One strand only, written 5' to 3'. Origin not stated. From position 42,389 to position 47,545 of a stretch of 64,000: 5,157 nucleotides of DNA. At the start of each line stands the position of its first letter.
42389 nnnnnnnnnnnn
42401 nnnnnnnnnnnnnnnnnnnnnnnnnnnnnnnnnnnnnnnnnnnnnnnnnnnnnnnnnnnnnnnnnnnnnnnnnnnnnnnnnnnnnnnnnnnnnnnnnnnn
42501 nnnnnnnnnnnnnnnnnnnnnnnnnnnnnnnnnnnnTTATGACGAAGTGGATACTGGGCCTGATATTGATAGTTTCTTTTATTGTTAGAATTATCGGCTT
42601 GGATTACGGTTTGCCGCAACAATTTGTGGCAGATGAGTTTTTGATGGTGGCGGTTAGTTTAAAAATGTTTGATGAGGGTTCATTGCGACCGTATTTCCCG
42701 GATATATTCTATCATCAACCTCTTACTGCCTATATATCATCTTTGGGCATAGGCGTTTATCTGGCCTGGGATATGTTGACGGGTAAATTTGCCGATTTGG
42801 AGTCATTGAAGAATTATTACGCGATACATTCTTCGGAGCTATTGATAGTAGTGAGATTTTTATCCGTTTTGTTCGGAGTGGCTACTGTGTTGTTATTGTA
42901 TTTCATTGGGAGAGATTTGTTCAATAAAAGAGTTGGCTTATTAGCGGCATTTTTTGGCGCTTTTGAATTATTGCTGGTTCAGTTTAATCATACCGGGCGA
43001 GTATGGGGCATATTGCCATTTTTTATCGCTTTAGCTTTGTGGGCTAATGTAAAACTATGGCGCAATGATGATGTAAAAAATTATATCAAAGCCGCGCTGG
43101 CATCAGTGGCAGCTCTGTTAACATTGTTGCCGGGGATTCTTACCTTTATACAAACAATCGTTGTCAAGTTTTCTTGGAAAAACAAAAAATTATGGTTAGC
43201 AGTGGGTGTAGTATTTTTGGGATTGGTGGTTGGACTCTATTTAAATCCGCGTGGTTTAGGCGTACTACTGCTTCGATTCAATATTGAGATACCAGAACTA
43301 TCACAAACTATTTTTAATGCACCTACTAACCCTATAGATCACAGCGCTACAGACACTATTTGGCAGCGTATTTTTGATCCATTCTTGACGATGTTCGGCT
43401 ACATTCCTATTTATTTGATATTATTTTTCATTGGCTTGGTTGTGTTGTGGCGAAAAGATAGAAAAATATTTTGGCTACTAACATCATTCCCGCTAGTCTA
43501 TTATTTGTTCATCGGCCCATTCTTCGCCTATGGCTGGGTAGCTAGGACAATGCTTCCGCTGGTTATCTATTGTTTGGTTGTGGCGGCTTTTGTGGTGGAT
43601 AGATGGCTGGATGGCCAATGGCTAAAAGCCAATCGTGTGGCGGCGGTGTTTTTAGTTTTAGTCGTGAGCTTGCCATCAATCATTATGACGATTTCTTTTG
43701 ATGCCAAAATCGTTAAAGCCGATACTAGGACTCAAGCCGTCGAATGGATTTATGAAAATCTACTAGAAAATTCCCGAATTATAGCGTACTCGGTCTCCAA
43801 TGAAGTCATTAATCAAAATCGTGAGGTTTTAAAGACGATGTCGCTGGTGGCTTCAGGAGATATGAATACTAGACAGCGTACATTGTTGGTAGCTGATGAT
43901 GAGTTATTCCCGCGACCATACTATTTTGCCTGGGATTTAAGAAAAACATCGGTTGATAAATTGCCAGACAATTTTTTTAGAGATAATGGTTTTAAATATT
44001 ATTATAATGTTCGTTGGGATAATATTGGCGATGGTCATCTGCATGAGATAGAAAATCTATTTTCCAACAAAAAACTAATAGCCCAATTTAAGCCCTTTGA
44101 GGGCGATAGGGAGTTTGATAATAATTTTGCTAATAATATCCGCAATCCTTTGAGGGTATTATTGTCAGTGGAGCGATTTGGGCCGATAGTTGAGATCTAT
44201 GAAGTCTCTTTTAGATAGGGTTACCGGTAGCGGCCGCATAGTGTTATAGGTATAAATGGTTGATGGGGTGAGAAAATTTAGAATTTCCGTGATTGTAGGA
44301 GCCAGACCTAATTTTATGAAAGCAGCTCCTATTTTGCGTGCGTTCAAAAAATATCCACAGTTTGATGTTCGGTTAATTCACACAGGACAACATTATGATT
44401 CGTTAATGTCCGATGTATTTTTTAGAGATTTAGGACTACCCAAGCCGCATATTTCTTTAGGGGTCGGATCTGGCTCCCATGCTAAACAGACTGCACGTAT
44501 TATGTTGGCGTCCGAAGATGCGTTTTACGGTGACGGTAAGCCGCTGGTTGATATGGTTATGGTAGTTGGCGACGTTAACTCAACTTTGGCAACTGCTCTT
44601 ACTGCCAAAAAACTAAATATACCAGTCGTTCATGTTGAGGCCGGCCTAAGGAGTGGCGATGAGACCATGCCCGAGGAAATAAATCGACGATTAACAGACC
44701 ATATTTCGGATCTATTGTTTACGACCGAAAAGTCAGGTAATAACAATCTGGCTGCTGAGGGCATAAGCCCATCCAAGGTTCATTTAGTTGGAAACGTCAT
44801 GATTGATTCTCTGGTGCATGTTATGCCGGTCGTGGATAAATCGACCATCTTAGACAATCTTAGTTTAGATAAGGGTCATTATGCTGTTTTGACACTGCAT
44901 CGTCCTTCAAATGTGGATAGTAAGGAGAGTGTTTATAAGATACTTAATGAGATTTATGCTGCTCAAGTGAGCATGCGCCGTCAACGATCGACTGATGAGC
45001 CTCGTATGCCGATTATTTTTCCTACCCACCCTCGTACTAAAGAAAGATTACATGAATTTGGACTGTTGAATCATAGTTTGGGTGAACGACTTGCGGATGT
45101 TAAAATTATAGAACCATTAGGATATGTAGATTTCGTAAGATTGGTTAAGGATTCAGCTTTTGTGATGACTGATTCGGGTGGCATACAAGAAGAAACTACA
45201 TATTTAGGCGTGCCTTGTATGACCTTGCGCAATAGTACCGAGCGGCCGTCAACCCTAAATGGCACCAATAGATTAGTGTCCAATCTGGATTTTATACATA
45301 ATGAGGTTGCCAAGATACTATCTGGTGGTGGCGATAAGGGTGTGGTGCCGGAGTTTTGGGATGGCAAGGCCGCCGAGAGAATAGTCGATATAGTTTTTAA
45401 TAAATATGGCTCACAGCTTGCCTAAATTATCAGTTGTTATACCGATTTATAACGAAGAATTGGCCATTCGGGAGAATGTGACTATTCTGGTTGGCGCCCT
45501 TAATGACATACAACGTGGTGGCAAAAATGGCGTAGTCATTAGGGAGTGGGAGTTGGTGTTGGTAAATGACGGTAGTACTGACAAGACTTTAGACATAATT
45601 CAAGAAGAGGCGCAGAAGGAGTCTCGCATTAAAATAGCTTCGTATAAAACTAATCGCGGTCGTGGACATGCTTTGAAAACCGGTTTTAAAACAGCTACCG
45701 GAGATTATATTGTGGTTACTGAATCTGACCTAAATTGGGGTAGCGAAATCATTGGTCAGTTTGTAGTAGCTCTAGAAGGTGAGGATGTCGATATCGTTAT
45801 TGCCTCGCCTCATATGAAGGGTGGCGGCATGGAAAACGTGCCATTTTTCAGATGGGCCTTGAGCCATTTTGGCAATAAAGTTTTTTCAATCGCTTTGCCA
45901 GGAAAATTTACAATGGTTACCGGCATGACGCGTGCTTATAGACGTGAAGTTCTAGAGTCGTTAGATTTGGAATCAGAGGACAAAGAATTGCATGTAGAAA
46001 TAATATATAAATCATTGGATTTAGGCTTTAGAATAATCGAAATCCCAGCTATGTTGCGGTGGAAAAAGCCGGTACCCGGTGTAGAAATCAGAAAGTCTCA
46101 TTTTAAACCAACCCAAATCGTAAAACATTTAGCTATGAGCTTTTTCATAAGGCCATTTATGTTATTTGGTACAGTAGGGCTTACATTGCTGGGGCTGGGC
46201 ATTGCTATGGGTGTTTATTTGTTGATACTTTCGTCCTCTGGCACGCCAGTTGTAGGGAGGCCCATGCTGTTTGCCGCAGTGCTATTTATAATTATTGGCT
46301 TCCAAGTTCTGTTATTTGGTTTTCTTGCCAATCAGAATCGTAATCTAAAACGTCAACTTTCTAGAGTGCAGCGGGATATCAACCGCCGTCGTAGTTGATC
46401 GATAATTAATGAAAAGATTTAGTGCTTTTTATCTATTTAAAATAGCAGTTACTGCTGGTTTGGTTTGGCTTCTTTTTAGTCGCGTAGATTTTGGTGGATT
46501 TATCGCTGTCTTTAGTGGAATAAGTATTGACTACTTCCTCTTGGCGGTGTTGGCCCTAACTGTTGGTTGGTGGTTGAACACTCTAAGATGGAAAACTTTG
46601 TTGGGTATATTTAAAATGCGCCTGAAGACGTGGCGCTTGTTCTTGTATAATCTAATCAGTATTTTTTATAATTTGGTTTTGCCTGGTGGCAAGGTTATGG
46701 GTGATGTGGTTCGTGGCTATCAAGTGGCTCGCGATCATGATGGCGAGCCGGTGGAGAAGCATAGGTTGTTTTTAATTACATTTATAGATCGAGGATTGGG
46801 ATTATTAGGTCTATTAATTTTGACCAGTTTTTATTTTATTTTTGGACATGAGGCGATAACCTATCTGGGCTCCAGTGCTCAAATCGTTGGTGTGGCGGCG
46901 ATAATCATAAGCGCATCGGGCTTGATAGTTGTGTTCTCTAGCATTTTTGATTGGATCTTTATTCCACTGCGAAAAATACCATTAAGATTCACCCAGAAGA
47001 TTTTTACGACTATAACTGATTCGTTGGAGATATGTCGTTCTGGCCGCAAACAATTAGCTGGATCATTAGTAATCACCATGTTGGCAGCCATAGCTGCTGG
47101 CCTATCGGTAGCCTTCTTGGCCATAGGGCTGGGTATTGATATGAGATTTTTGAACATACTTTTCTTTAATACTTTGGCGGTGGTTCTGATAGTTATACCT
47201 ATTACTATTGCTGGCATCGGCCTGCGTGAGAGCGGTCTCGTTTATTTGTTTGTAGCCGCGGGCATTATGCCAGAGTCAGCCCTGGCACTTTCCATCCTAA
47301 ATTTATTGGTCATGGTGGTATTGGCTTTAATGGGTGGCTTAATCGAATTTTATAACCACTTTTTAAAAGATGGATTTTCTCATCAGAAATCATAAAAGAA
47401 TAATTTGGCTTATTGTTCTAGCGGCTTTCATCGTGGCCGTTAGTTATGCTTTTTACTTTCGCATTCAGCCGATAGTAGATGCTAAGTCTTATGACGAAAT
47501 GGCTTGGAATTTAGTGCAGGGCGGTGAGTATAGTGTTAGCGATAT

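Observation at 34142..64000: About 30 kb glycan-assembly locus built from repeated GT2 / flippase-like / GT-C three-component modules plus seven GT4 enzymes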

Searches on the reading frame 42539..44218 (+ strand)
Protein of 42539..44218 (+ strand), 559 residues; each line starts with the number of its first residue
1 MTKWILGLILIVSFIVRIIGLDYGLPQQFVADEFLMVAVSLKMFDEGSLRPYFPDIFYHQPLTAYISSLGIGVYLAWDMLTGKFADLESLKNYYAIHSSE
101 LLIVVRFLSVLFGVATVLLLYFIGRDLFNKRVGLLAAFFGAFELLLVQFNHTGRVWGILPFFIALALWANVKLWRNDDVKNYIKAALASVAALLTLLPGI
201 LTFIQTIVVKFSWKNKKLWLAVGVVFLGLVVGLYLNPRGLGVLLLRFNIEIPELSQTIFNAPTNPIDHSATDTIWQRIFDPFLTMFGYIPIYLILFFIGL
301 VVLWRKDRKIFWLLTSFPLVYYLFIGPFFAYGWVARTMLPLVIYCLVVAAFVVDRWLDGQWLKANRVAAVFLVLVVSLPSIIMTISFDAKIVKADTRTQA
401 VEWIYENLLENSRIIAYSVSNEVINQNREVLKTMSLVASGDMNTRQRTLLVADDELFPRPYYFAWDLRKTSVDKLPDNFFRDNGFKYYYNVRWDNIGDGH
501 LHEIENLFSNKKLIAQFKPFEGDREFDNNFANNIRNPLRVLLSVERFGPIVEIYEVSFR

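Call 3: search_protein_families(library=pfam, proteins=[window:42539-44218:+], max_evalue=0.01)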
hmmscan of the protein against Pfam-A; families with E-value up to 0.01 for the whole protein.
window:42539-44218:+ (559 aa): 1 family
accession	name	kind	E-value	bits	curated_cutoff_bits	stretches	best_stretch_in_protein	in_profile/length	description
PF13231.12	PMT_2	-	1.3e-08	35.6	26.1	1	103-233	22-151/160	Dolichyl-phosphate-mannose-protein mannosyltransferase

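Call 9: search_protein_families(library=ncbifam, proteins=[window:42539-44218:+], max_evalue=0.001)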
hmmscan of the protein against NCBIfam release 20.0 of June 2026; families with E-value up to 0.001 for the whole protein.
window:42539-44218:+ (559 aa): 1 family
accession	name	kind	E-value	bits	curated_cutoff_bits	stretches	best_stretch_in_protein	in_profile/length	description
TIGR04154.1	archaeo_STT3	subfamily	0.00018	20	450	1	98-142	91-135/831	oligosaccharyl transferase, archaeosortase A system-associated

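Call 13: search_solved_structures(query=window:42539-44218:+, max_evalue=1)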
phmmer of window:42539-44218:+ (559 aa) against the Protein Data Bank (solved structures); distinct sequences matched with E-value up to 1: 1.
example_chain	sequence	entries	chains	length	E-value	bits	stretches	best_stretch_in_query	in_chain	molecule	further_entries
2jxw_A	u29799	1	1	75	0.44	12.4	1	454-492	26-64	WW domain-binding protein 4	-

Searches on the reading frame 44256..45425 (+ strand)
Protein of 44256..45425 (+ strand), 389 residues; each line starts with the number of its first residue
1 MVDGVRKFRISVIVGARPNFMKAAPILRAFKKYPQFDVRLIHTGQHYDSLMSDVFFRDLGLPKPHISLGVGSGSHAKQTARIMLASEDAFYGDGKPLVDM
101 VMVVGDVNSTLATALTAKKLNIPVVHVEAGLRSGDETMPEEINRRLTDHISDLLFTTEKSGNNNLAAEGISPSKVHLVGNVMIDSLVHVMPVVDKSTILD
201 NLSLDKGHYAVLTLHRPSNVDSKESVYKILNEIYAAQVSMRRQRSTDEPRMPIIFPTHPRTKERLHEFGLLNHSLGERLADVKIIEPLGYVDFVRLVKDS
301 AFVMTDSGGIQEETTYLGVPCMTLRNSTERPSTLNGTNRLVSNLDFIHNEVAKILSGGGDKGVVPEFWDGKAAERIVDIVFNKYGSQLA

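Call 3: search_protein_families(library=pfam, proteins=[window:44256-45425:+], max_evalue=0.01)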
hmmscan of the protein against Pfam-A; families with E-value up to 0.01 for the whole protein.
window:44256-45425:+ (389 aa): 1 family
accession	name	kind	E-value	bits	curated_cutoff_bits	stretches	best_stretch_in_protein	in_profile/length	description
PF02350.25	Epimerase_2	-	2.6e-97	326.2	30.6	1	29-380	2-346/347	UDP-N-acetylglucosamine 2-epimerase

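Call 10: search_protein_families(library=ncbifam, proteins=[window:44256-45425:+], max_evalue=0.001)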
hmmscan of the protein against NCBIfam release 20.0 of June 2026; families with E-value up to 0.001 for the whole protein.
window:44256-45425:+ (389 aa): 2 families
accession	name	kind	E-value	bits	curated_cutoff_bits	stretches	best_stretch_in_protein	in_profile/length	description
TIGR00236.1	wecB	equivalog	3.7e-92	309.3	210.15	1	9-383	2-365/366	non-hydrolyzing UDP-N-acetylglucosamine 2-epimerase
TIGR03568.1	NeuC_NnaA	equivalog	5.5e-21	74.8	235.9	1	9-324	2-306/365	UDP-N-acetylglucosamine 2-epimerase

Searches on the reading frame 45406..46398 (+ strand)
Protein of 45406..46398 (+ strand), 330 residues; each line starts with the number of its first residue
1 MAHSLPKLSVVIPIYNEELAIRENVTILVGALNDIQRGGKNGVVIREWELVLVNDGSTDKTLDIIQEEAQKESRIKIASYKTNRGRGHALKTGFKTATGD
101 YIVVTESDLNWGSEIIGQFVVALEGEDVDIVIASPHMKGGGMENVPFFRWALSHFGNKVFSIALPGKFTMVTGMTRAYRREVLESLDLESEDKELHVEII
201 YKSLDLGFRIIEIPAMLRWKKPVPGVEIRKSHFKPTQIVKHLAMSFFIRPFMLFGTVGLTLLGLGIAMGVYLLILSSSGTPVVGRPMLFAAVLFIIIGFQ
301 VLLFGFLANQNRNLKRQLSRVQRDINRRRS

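Call 3: search_protein_families(library=pfam, proteins=[window:45406-46398:+], max_evalue=0.01)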
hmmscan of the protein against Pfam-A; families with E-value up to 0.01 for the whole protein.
window:45406-46398:+ (330 aa): 4 families
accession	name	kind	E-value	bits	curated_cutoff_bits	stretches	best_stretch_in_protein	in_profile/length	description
PF00535.33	Glycos_transf_2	-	4.8e-26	92.1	23.3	1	9-185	1-166/168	Glycosyl transferase family 2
PF13641.12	Glyco_tranf_2_3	-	9.5e-09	36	27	1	7-196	2-191/230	Glycosyltransferase like family 2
PF10111.15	Glyco_tranf_2_2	-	0.00012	22.2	27.3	1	9-114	1-97/276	Glycosyltransferase like family 2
PF13506.12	Glyco_transf_21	-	0.00017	21.5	21.7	1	88-186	20-117/174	Glycosyl transferase family 21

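Call 9: search_protein_families(library=ncbifam, proteins=[window:45406-46398:+], max_evalue=0.001)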
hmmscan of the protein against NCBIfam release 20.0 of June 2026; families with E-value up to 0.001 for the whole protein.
window:45406-46398:+ (330 aa): 20 families
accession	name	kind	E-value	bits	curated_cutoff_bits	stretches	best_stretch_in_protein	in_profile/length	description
NF047588.1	GlcsyltransPgfSStrep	equivalog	8e-25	87.7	500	1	7-307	2-283/308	glycosyltransferase PgfS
NF007986.1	PRK10714.1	equivalog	4.7e-22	78.4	529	1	3-309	3-291/316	undecaprenyl-phosphate 4-deoxy-4-formamido-L-arabinose transferase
TIGR04182.1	glyco_TIGR04182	equivalog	3.6e-17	62.7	325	1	9-318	3-289/293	S-layer glycoprotein N-glycosyltransferase AglJ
TIGR03937.1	PgaC_IcaA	equivalog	1.8e-14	53.5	422.3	1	4-109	43-136/407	poly-beta-1,6-N-acetyl-D-glucosamine synthase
NF007482.0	PRK10073.1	equivalog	4.6e-13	48.9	423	1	1-131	1-118/334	glycosyltransferase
NF047683.1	TeichurnBiosyTuaG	equivalog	1.6e-12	47.6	400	1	1-117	1-105/252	teichuronic acid biosynthesis protein TuaG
NF041875.1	EPS_EpsD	equivalog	8e-11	41.9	370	1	8-152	1-133/325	exopolysaccharide biosynthesis glycosyltransferase EpsD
NF041391.1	DPhHxTase_Halo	equivalog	4.7e-10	38.8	375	1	51-214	27-180/213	dolichyl-phosphate hexose transferase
TIGR03111.1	glyc2_xrt_Gpos1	hypoth_equivalog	1.5e-09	37.2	363.95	1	3-127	46-160/439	TIGR03111 family XrtG-associated glycosyltransferase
TIGR04283.1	glyco_like_mftF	equivalog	3.4e-08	33.4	182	1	8-108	1-82/221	TIGR04283 family arsenosugar biosynthesis glycosyltransferase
NF053739.1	GlytfEpsEBac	equivalog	7.3e-08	31.7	450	1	6-108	1-92/265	glycosyltransferase EpsE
NF010496.0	PRK13915.1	equivalog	6.5e-07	28.7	262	1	7-122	32-141/307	glucosyl-3-phosphoglycerate synthase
NF058614.1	PPMAGASynPpgS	equivalog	9.1e-07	28.5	370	1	49-215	28-194/226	polyprenyl-phospho-N-acetylgalactosaminyl synthase PpgS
NF045692.1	OglycostaseCruG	equivalog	3.2e-06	26.3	600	1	5-136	40-165/386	2'-O-glycosyltransferase CruG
TIGR04242.1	nodulat_NodC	equivalog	5.6e-06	25.6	550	1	3-129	45-162/395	chitooligosaccharide synthase NodC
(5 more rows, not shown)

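Call 47: search_solved_structures(query=window:45406-46395:+, max_evalue=0.001)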
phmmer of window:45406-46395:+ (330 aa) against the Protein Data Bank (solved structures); distinct sequences matched with E-value up to 0.001: 18.
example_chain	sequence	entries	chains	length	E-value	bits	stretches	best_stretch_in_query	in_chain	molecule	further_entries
5mlz_A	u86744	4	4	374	2.3e-19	72.8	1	7-215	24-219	Dolichol monophosphate mannose synthase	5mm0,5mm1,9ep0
9hwj_A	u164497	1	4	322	1.1e-16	64.1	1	3-309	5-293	Undecaprenyl-phosphate 4-deoxy-4-formamido-L-arabinose transferase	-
9bhc_C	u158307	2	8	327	7.4e-15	58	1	4-309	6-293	Undecaprenyl-phosphate 4-deoxy-4-formamido-L-arabinose transferase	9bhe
8vxh_A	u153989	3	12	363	1.1e-14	57.5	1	4-309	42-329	Undecaprenyl-phosphate 4-deoxy-4-formamido-L-arabinose transferase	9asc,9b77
5ekp_C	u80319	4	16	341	4e-10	42.5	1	6-308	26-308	Uncharacterized glycosyltransferase sll0501 | Glycosyltransferase sll0501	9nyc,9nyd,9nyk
9nye_A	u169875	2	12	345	4.1e-10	42.4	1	6-308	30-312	Glycosyltransferase sll0501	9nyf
5eke_A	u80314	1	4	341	6.3e-10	41.8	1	6-308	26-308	Uncharacterized glycosyltransferase sll0501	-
5tze_C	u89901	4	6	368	3.8e-07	32.7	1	7-147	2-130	Glycosyl transferase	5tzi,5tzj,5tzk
5tz8_A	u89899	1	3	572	8.1e-07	31.6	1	7-147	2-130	Glycosyl transferase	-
5hea_A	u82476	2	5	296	8.2e-07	31.6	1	44-108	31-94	Putative glycosyltransferase (GalT1)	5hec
6yv7_B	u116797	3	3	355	1.3e-06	30.9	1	6-114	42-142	Glycosyl transferase, family 2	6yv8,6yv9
6yv7_A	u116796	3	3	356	1.3e-06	30.9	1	6-114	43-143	Glycosyl transferase, family 2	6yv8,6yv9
3bcv_A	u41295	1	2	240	2.3e-06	30.1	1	5-111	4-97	Putative glycosyltransferase protein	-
2z87_A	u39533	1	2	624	9.5e-06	28.1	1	44-108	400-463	Chondroitin synthase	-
2z86_A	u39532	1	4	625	9.5e-06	28.1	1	44-108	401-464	Chondroitin synthase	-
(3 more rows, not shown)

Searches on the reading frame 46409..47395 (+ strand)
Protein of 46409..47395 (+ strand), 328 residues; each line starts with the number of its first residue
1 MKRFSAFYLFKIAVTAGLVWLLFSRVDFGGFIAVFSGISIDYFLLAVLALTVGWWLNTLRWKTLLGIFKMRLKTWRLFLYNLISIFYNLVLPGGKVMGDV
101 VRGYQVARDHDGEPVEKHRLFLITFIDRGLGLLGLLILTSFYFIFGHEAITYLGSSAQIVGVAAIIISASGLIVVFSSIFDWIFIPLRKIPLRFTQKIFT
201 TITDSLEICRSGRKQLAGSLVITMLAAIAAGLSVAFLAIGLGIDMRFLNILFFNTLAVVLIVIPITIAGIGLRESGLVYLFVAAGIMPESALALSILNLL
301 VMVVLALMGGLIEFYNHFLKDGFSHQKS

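Call 4: search_protein_families(library=pfam, proteins=[window:46409-47395:+], max_evalue=0.01)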
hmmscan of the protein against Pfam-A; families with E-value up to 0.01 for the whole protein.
window:46409-47395:+ (328 aa): 1 family
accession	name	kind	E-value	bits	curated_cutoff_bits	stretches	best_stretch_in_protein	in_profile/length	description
PF03706.18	LPG_synthase_TM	-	1.2e-37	130.5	33.4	1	9-305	2-297/302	Lysylphosphatidylglycerol synthase TM region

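Call 9: search_protein_families(library=ncbifam, proteins=[window:46409-47395:+], max_evalue=0.001)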
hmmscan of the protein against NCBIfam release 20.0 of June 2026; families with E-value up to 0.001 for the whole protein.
window:46409-47395:+ (328 aa): 1 family
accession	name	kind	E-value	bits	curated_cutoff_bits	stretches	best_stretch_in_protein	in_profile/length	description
TIGR00374.1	TIGR00374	subfamily_domain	4.9e-15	55.8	43.2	1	19-314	8-310/323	flippase-like domain-containing protein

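Call 54: find_related_loci(query=window:46409-47392:+, collection=metagenome_contigs, flank=7000)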
Query window:46409-47392:+ (328 aa) in metagenome_contigs; peptide patterns used: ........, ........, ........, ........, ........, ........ (x = any residue, [..] = any of these).
142 stretches matched a pattern, but none encodes a relative of the query by tblastn (E <= 1e-3).
